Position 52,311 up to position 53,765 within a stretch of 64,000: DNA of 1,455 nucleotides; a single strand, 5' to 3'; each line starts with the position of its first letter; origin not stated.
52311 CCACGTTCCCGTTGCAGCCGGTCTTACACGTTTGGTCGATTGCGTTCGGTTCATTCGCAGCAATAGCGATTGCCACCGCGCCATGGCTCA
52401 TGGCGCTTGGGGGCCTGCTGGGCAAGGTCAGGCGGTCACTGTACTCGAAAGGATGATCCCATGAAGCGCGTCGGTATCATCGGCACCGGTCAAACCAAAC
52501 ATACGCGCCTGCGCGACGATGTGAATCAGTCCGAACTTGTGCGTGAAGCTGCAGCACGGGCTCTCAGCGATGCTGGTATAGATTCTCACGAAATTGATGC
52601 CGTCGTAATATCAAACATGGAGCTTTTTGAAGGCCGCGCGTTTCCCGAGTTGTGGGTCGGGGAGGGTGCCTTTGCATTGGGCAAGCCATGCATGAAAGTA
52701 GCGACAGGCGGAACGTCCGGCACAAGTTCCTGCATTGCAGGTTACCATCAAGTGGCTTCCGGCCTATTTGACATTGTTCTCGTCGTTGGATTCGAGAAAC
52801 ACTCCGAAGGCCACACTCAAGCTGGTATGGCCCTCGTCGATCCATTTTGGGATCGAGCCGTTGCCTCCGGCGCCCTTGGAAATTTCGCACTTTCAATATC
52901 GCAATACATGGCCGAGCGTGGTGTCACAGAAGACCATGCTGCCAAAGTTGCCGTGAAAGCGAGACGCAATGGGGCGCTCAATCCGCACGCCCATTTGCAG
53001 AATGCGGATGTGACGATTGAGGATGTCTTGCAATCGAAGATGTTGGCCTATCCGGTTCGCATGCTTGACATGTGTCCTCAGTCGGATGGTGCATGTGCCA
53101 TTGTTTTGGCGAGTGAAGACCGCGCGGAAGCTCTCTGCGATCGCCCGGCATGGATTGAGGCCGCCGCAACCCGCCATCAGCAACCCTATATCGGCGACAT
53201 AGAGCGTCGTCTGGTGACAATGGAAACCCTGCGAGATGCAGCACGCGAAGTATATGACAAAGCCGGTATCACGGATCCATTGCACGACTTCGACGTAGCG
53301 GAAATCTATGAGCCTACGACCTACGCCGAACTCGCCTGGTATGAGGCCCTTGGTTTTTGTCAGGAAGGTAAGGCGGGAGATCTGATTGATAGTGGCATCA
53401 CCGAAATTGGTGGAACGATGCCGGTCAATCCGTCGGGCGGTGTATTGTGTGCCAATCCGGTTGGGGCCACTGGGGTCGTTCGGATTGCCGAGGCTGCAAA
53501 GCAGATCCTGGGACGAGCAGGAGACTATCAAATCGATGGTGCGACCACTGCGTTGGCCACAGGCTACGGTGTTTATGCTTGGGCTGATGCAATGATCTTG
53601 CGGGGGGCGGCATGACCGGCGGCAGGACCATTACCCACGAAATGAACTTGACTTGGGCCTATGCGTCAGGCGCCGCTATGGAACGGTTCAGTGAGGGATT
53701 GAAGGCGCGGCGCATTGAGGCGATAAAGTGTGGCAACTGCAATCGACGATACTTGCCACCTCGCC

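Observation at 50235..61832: Fourteen-gene, translationally coupled CoA-thioester operon that I cannot map to a textbook pathway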

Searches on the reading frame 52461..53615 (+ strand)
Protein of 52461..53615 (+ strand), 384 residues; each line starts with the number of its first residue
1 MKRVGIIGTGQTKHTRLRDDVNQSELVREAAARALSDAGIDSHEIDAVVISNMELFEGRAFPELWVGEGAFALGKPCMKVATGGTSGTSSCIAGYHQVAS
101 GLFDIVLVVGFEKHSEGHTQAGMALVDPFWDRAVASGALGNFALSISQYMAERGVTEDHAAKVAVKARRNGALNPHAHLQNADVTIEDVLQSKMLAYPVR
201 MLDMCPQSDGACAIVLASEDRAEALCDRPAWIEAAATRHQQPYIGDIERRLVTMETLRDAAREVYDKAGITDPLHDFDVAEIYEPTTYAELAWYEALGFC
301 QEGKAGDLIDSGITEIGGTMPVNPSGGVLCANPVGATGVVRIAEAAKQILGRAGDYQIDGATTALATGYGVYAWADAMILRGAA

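Call 4: search_protein_families(library=pfam, proteins=[window:52461-53615:+])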
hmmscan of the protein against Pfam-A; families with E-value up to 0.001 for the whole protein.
window:52461-53615:+ (384 aa): 2 families
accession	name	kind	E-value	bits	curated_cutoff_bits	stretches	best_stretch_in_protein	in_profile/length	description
PF22691.2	Thiolase_C_1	-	5.8e-34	117.3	28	1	249-378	12-139/144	Thiolase C-terminal domain-like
PF00108.29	Thiolase_N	-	9.9e-13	48.5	26.4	1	4-220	1-260/260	Thiolase, N-terminal domain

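Call 10: search_protein_families(library=ncbifam, proteins=[window:52461-53615:+], max_evalue=0.00001)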
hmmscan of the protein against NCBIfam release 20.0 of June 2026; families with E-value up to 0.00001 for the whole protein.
window:52461-53615:+ (384 aa): 19 families
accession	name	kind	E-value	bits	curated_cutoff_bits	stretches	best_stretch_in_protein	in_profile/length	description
NF006180.0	PRK08313.1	subfamily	7.5e-121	403.6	514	1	2-379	4-380/389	thiolase domain-containing protein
NF004720.0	PRK06064.1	subfamily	8.6e-80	268.4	420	1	1-367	1-371/389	thiolase domain-containing protein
NF004721.0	PRK06065.1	equivalog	1.7e-75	254.3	455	1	2-376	10-386/393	thiolase domain-containing protein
NF009228.0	PRK12578.1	subfamily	4.3e-71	239.6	485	1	2-359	3-362/387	thiolase domain-containing protein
NF004982.0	PRK06365.1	equivalog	1.6e-63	215.2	695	2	2-237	16-255/430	thiolase domain-containing protein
NF006102.0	PRK08256.1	subfamily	5.6e-59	200.2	436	1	2-371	3-381/394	lipid-transfer protein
NF053570.1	AcCoTHIOL_METTL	equivalog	7.8e-59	199.4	600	1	1-368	1-368/385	acetyl-CoA acetyltransferase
NF004810.0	PRK06157.1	equivalog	2.7e-58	198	403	1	2-370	7-382/400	acetyl-CoA acetyltransferase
NF005704.0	PRK07516.1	subfamily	4.8e-56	190.4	412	1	2-373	2-377/389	thiolase domain-containing protein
NF004722.0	PRK06066.1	equivalog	1e-55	189.3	516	1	1-367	3-368/385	thiolase domain-containing protein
NF004715.0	PRK06059.1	equivalog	1.1e-55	189.3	424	1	2-380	4-397/399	lipid-transfer protein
NF004811.0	PRK06158.1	subfamily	1.4e-54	185.6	421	1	4-373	10-370/384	acetyl-CoA acetyltransferase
NF005892.0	PRK07855.1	subfamily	4.6e-51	173.9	469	1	3-368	7-376/390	lipid-transfer protein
NF053628.1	BnzsclthlBbsBGT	equivalog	8.4e-47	159.8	750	1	3-361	6-359/389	benzoylsuccinyl-CoA thiolase subunit BbsB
NF005924.0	PRK07937.1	subfamily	1.5e-37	129.8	419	1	1-355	2-329/353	lipid-transfer protein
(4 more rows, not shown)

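Call 17: search_solved_structures(query=window:52461-53615:+, max_evalue=1e-10)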
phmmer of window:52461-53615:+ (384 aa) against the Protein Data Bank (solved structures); distinct sequences matched with E-value up to 1e-10: 18.
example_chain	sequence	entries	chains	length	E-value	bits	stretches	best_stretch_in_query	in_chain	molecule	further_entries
6hsj_A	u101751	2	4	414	4.1e-43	151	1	2-371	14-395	SCP2-thiolase (type-1)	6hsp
6hrv_A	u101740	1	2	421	4.3e-43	150.9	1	2-371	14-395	SCP2-thiolase (type-1)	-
7pxp_C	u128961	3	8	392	3.7e-42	147.9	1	3-366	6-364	Benzoylsuccinyl-CoA thiolase subunit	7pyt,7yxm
4yzo_A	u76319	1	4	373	1.3e-41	146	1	6-378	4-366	Putative acyl-CoA acyltransferase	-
6esq_A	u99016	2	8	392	7.7e-39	136.9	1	1-373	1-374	acetoacetyl-CoA thiolase | Acetyl-CoA acetyltransferase thiolase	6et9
7yvy_A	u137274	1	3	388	7e-37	130.5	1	3-367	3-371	Acetyl-CoA acetyltransferase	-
4u4e_A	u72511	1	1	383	1e-32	116.8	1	6-356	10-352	Thiolase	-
6ok1_A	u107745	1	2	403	3.3e-28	102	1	6-371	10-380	Lipid-transfer protein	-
3zbl_A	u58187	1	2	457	7.7e-28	100.8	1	72-359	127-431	3-KETOACYL-COA THIOLASE-LIKE PROTEIN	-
3zbk_A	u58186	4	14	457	7.9e-28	100.7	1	72-359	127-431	3-KETOACYL-COA THIOLASE-LIKE PROTEIN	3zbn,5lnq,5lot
3zbg_A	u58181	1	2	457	2e-27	99.4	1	72-359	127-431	3-KETOACYL-COA THIOLASE-LIKE PROTEIN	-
4bia_A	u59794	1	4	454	2.7e-27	98.9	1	23-360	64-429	3-KETOACYL-COA THIOLASE, PUTATIVE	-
9myr_A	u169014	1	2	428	3.5e-27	98.6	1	141-383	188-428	Nonspecific lipid-transfer protein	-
4bi9_A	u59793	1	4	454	4.8e-27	98.1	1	23-360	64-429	3-KETOACYL-COA THIOLASE, PUTATIVE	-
5m3k_C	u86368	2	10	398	8.8e-21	77.5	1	3-379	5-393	2,4-diacetylphloroglucinol biosynthesis protein PhlC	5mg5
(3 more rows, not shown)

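Call 44: search_solved_structures(query=window:52461-53615:+, max_evalue=1e-36, show_alignments=5)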
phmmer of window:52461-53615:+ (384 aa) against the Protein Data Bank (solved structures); distinct sequences matched with E-value up to 1e-36: 6.
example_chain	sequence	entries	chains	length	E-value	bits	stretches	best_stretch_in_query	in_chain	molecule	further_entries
6hsj_A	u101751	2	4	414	4.1e-43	151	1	2-371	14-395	SCP2-thiolase (type-1)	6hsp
6hrv_A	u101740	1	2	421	4.3e-43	150.9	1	2-371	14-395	SCP2-thiolase (type-1)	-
7pxp_C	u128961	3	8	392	3.7e-42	147.9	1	3-366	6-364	Benzoylsuccinyl-CoA thiolase subunit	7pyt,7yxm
4yzo_A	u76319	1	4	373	1.3e-41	146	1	6-378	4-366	Putative acyl-CoA acyltransferase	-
6esq_A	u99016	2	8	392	7.7e-39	136.9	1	1-373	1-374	acetoacetyl-CoA thiolase | Acetyl-CoA acetyltransferase thiolase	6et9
7yvy_A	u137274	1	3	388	7e-37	130.5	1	3-367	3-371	Acetyl-CoA acetyltransferase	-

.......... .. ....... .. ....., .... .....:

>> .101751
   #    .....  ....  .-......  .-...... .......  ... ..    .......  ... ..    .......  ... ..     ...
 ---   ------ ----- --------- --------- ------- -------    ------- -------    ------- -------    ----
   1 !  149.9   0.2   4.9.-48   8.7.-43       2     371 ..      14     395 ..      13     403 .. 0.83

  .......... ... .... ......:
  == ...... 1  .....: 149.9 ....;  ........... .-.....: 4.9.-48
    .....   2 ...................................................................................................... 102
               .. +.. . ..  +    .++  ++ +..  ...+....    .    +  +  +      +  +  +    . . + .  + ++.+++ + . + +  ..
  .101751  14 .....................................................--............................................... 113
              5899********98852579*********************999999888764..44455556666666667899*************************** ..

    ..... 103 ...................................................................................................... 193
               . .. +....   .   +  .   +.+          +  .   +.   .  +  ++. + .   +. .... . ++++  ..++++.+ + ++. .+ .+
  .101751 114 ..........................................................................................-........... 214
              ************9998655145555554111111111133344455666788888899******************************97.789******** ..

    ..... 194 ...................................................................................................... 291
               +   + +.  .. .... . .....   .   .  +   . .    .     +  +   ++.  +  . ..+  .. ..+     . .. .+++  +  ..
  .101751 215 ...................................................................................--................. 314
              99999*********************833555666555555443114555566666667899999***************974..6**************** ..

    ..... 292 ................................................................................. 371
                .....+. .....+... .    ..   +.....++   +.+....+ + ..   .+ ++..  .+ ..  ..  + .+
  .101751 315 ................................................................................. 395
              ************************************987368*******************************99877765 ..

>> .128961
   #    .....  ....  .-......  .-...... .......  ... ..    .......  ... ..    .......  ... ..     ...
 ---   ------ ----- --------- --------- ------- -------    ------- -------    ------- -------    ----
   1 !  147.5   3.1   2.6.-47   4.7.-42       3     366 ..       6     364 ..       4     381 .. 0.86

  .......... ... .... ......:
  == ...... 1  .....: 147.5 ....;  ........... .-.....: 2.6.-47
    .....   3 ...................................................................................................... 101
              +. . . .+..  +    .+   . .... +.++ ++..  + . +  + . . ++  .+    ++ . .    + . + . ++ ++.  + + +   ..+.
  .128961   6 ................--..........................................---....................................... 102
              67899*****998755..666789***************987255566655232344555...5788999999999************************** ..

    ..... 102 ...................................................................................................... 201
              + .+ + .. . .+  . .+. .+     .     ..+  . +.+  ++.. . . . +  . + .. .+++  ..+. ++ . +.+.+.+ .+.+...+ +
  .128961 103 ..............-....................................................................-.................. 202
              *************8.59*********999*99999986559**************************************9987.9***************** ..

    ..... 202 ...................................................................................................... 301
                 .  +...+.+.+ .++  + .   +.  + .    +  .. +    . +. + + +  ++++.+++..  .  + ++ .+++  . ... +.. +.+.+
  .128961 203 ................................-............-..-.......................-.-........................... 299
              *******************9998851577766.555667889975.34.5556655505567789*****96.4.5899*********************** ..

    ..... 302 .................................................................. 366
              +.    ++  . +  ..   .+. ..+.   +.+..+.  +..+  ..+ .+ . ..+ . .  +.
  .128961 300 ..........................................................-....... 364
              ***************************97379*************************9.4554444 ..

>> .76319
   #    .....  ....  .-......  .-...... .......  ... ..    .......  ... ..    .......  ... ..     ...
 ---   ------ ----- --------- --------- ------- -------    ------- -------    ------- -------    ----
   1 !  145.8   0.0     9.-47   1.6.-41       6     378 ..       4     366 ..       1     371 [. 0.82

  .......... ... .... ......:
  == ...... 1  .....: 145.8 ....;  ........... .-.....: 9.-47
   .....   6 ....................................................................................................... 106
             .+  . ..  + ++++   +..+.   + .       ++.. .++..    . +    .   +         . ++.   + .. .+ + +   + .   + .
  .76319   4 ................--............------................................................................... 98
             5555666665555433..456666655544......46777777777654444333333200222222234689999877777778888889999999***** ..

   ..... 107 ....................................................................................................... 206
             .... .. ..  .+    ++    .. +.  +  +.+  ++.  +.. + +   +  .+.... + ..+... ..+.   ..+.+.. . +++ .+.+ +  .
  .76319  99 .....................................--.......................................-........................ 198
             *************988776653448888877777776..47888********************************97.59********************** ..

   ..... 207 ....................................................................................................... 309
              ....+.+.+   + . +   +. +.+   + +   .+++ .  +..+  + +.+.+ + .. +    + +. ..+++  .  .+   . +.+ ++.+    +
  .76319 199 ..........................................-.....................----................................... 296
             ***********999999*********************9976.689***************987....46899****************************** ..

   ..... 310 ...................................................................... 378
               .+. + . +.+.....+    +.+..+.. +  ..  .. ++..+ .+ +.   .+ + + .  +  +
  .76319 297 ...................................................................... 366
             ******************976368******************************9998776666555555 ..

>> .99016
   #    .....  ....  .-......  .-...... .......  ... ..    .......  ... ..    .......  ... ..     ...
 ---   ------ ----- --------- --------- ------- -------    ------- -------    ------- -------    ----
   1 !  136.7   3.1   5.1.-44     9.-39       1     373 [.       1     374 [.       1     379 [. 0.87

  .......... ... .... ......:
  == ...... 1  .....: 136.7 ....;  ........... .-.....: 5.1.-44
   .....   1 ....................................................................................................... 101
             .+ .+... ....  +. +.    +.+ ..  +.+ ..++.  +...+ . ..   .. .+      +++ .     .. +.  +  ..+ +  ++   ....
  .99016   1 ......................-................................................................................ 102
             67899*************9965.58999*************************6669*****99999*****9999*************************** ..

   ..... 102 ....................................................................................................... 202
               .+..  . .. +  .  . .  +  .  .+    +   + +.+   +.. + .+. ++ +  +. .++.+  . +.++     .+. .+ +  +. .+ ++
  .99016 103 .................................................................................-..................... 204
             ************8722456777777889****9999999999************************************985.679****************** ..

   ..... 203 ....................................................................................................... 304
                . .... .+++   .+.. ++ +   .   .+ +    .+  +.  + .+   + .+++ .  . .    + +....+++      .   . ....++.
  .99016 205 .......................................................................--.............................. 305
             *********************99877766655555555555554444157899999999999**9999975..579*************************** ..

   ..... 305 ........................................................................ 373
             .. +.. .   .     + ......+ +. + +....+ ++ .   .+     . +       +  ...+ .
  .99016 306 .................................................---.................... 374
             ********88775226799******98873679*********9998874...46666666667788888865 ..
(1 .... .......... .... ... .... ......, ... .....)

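Call 74: search_dna_similar(query=window:52461-53615:+, collection=plasmids, mode=protein, max_rows=12)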
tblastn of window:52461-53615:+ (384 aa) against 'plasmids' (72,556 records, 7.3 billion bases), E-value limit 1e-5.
Records with a match: 592; places in all: 1075; records where one place covers at least 80% of the query: 510.
Best place of each record, by identity: <60% 592.
By first word of the organism name: Rhodococcus 54; Sulfitobacter 37; Pseudosulfitobacter 36; Streptomyces 21; Sphingobium 20; Paracoccus 19; Cupriavidus 18; Azospirillum 18; Rhizobium 18; Burkholderia 17; and 127 more.
By predicted mobility (MOB-suite, as given by PLSDB): non-mobilizable 402; conjugative 102; mobilizable 88.
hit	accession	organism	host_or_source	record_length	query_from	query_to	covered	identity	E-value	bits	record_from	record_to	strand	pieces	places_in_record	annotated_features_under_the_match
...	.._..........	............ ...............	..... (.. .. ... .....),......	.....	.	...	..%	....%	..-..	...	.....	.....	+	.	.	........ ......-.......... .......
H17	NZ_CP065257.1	Streptomyces clavuligerus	cell culture,lab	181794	4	383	99%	43.6%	3e-86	292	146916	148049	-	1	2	thiolase domain-containing protein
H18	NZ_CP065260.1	Streptomyces clavuligerus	cell culture,lab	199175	4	383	99%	43.6%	3e-86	292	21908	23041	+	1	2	thiolase domain-containing protein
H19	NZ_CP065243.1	Streptomyces clavuligerus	cell culture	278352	4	383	99%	43.6%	3e-86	292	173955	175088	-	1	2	thiolase domain-containing protein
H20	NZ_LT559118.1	Nonomuraea gerenzanensis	-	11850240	2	382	99%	43.5%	5e-81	277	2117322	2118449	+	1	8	none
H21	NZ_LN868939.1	Nocardia farcinica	not known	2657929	6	370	95%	45.1%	5e-82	280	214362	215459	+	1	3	none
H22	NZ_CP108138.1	Streptomyces sp. NBC_00184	-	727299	4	383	99%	42.3%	5e-84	286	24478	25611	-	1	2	thiolase domain-containing protein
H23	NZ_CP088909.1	Rhodococcus qingshengii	cell culture,forest soil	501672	6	370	95%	42.5%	5e-78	268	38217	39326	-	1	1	thiolase domain-containing protein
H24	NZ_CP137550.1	Streptomyces sp. N50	Selaginella tamariscina,cell ...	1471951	4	370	96%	42.1%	1e-78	270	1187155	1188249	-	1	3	record has no annotation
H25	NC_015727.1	Cupriavidus necator N-1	soil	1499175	2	380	99%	37.0%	3e-71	249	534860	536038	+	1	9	record has no annotation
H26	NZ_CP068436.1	Cupriavidus necator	heavy metal containmented soil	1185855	4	380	98%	37.2%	3e-70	246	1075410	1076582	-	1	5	none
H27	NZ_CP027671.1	Simplicispira suum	cell culture,Dust collector of pigpen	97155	4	370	96%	38.0%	4e-67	237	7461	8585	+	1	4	thiolase family protein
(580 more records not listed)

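Call 75: get_annotated_region(hit=H16, flank=9000)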
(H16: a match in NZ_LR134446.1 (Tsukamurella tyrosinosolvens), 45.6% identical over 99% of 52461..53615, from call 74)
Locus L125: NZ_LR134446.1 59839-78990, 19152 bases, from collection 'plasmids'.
description: Tsukamurella tyrosinosolvens strain NCTC13231 plasmid 4, complete sequence
organism: Tsukamurella tyrosinosolvens (NCBI taxid 57704)
taxonomy: Bacteria; Actinomycetota; Actinomycetes; Mycobacteriales; Tsukamurellaceae; Tsukamurella; Tsukamurella tyrosinosolvens
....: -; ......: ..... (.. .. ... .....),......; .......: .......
typing (MOB-suite, as given by PLSDB): non-mobilizable
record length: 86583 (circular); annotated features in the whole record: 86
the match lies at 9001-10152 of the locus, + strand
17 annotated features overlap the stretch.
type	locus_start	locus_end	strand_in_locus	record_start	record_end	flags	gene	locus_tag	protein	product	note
CDS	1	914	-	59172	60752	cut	-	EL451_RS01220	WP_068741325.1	succinic semialdehyde dehydrogenase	-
CDS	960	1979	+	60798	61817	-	-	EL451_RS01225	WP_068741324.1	LLM class F420-dependent oxidoreductase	GO:0008150 - biological_process [Evidence IEA]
CDS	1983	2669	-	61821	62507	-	-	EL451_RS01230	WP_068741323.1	hypothetical protein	-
CDS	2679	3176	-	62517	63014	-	-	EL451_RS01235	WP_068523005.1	PPOX class F420-dependent oxidoreductase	-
CDS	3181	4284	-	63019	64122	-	-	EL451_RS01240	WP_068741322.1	nitronate monooxygenase family protein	-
CDS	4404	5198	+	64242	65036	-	-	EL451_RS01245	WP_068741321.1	crotonase/enoyl-CoA hydratase family protein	-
CDS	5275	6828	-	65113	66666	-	-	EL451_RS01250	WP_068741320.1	AMP-binding protein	-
CDS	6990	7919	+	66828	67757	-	-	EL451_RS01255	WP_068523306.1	OB-fold nucleic acid binding domain-containing protein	-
CDS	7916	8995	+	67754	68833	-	-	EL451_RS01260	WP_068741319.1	thiolase domain-containing protein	-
CDS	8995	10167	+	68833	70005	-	-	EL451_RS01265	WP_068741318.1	thiolase domain-containing protein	-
CDS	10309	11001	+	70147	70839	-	-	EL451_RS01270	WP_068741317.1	FCD domain-containing protein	-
CDS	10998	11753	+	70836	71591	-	-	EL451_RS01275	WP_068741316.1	creatininase family protein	-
CDS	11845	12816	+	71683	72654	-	-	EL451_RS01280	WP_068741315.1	PHB depolymerase family esterase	-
CDS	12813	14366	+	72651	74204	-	-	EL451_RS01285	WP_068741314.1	AbgT family transporter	GO:1902604 - p-aminobenzoyl-glutamate transmembrane transport [Evidence IEA]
CDS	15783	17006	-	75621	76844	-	-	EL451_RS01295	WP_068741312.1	cytochrome P450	-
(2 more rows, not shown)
